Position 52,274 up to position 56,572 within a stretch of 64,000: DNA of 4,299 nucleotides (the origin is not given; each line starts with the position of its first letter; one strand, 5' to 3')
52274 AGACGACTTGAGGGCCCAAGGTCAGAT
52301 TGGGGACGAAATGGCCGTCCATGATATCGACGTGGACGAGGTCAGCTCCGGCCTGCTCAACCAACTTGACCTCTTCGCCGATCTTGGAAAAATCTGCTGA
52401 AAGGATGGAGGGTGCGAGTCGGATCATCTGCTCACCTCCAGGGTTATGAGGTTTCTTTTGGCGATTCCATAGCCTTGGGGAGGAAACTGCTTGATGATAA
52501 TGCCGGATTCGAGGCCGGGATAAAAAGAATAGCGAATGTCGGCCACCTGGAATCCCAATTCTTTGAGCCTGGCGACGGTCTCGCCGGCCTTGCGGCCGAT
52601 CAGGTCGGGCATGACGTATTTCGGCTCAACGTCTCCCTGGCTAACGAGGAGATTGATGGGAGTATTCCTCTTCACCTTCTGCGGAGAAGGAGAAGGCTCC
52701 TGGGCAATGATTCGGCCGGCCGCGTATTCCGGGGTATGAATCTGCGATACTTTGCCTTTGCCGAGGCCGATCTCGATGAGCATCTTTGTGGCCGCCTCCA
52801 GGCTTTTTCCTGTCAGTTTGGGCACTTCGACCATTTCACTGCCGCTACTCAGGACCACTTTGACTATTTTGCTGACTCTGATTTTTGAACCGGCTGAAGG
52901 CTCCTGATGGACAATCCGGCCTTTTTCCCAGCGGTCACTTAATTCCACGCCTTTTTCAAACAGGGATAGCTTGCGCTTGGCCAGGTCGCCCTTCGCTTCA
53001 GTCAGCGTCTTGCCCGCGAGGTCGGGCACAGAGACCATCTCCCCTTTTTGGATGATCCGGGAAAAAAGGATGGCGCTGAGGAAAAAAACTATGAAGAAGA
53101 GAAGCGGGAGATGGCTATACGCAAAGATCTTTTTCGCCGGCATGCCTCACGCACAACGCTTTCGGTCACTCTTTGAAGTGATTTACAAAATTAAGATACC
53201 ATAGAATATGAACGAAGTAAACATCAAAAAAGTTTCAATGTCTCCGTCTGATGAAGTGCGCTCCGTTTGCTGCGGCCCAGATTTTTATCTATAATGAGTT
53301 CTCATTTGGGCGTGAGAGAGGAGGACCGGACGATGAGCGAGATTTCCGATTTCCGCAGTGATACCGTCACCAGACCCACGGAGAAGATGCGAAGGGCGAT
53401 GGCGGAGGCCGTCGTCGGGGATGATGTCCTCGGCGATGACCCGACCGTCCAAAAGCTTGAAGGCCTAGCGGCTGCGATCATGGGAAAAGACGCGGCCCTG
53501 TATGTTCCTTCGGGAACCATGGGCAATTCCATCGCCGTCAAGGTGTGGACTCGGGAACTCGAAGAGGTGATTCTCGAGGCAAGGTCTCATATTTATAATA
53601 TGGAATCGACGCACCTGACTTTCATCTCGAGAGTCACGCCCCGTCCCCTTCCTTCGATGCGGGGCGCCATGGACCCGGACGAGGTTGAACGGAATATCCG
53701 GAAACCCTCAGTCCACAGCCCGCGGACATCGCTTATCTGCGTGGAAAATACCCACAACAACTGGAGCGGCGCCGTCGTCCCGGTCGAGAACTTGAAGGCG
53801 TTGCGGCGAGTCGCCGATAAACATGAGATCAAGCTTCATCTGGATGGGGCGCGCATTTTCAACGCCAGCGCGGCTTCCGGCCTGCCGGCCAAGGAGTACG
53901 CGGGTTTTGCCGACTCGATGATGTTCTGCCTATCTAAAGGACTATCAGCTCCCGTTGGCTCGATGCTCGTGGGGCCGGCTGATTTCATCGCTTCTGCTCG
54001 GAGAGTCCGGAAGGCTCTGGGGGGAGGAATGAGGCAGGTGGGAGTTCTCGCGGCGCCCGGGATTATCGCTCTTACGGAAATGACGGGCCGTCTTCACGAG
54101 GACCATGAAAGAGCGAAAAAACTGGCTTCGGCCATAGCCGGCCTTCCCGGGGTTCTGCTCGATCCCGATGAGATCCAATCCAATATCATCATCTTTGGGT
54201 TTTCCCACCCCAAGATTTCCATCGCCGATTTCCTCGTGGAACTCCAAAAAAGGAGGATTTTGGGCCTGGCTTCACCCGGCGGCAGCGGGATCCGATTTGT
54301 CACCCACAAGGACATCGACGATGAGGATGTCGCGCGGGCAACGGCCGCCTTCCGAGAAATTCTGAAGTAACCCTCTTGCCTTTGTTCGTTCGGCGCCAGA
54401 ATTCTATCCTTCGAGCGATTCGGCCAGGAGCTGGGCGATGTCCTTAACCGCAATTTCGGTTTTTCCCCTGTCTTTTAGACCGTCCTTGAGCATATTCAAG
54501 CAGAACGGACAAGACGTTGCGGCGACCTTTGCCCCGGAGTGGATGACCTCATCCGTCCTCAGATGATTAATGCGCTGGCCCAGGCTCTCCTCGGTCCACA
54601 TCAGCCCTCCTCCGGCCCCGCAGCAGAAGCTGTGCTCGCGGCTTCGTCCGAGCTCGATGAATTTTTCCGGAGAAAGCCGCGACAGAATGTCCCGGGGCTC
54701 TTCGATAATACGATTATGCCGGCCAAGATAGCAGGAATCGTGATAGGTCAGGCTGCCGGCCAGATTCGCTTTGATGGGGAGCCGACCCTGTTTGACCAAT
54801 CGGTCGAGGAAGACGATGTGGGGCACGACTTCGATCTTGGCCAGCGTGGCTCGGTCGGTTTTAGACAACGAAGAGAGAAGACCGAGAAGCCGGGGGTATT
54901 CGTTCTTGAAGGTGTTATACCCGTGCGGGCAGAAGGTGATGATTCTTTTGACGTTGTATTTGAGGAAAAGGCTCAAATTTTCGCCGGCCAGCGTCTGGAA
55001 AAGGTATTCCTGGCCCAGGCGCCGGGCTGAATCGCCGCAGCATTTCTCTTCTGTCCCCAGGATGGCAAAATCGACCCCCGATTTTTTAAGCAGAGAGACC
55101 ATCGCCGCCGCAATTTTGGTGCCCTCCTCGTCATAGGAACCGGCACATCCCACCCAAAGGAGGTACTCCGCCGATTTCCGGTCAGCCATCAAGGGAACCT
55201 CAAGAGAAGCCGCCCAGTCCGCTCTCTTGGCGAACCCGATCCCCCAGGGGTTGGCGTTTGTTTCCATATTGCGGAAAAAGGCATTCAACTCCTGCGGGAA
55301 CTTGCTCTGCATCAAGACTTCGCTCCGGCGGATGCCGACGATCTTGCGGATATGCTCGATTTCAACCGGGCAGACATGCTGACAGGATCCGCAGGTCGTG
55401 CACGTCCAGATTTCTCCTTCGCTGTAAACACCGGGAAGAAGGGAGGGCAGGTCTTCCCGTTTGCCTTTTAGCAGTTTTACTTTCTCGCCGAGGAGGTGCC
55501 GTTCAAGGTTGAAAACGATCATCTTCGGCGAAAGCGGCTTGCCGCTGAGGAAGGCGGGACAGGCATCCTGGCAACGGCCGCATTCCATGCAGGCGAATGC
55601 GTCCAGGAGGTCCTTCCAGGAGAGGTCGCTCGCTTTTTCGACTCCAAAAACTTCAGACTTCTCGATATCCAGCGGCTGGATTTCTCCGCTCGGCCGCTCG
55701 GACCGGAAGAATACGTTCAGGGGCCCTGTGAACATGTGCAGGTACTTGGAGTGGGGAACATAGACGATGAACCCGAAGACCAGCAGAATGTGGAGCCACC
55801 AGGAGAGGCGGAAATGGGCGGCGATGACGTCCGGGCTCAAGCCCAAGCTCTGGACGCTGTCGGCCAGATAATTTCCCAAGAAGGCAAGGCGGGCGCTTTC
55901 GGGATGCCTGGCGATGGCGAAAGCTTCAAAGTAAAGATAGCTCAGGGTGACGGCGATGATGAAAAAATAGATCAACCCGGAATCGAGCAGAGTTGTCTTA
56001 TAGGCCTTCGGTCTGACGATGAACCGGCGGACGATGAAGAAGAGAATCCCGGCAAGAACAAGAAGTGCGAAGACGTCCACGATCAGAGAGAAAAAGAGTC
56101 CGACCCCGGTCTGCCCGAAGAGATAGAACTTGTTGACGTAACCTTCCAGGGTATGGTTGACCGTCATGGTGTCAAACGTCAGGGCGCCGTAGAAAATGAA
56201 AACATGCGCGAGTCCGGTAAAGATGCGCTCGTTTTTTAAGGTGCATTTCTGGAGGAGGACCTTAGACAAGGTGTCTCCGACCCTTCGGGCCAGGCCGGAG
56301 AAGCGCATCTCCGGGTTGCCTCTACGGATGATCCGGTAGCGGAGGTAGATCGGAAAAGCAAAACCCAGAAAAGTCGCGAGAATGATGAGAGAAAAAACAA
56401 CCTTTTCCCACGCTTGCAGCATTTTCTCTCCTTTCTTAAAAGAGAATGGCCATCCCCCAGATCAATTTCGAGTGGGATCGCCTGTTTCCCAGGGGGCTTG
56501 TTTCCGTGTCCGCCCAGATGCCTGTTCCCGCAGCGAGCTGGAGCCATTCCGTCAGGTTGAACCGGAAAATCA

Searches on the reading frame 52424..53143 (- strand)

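Call 15: search_protein_families(library=pfam, proteins=[window:52424-53143:-], max_evalue=0.001)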
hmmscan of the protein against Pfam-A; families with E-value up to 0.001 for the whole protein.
window:52424-53143:- (239 aa): 1 family
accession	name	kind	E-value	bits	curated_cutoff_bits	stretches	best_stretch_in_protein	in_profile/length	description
PF03793.24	PASTA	-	4.8e-37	126.2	23.2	3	37-99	1-63/64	PASTA domain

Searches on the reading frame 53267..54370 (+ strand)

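Call 16: search_protein_families(library=pfam, proteins=[window:53267-54370:+], max_evalue=0.001)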
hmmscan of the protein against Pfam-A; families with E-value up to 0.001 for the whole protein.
window:53267-54370:+ (367 aa): 2 families
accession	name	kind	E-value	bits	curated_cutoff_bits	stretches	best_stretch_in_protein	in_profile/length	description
PF01212.27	Beta_elim_lyase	-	3.9e-102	341.9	27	1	28-309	1-284/288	Beta-eliminating lyase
PF00155.27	Aminotran_1_2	-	2.8e-05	23.9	19.7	1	56-194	39-186/361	Aminotransferase class I and II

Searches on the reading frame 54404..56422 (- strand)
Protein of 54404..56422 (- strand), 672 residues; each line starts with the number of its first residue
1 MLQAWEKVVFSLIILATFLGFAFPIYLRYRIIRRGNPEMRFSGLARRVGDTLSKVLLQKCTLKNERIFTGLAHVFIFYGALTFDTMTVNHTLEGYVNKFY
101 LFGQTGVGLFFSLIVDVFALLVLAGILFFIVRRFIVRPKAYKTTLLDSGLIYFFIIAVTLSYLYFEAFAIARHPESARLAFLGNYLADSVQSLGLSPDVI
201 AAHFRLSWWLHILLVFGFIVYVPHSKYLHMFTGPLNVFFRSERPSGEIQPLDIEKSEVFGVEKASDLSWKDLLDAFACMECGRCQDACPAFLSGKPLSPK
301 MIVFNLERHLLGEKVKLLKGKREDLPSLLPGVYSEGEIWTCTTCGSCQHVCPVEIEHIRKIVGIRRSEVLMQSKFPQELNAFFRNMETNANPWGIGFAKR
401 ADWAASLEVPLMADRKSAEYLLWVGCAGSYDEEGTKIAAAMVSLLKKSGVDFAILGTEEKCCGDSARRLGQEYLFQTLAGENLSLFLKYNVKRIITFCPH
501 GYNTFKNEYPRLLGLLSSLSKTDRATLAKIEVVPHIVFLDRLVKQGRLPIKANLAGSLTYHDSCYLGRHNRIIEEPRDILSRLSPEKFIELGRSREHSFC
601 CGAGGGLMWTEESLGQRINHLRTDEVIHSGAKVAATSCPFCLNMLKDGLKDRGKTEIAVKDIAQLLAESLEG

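Call 16: search_protein_families(library=pfam, proteins=[window:54404-56422:-], max_evalue=0.001)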
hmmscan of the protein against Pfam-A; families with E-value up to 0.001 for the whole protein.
window:54404-56422:- (672 aa): 10 families
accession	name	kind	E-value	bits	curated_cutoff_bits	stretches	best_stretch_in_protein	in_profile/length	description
PF02754.22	CCG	-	1.3e-28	99.4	20.6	2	559-646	2-85/85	Cysteine-rich domain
PF13183.11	Fer4_8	-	1.8e-10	41.6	27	1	277-355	4-68/68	4Fe-4S dicluster domain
PF13187.11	Fer4_9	-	1.7e-09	38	27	1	277-354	1-50/52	4Fe-4S dicluster domain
PF13237.11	Fer4_10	-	6.2e-09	36.1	25.5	1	272-352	3-53/53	4Fe-4S dicluster domain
PF12797.12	Fer4_2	-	1.1e-07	31.7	24.5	1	269-290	1-22/22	4Fe-4S binding domain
PF12838.12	Fer4_7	-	5.2e-06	27.3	27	1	278-355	2-52/52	4Fe-4S dicluster domain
PF02665.19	Nitrate_red_gam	-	1.5e-05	25.1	22.9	1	117-241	93-210/217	Nitrate reductase gamma subunit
PF13534.11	Fer4_17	-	1.7e-05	25.7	22.2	0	277-355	1-60/61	4Fe-4S dicluster domain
PF00037.32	Fer4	-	0.0002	21.4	21.1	0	277-289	7-19/24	4Fe-4S binding domain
PF17179.9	Fer4_22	-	0.00052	21.3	27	0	268-290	71-93/95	4Fe-4S dicluster domain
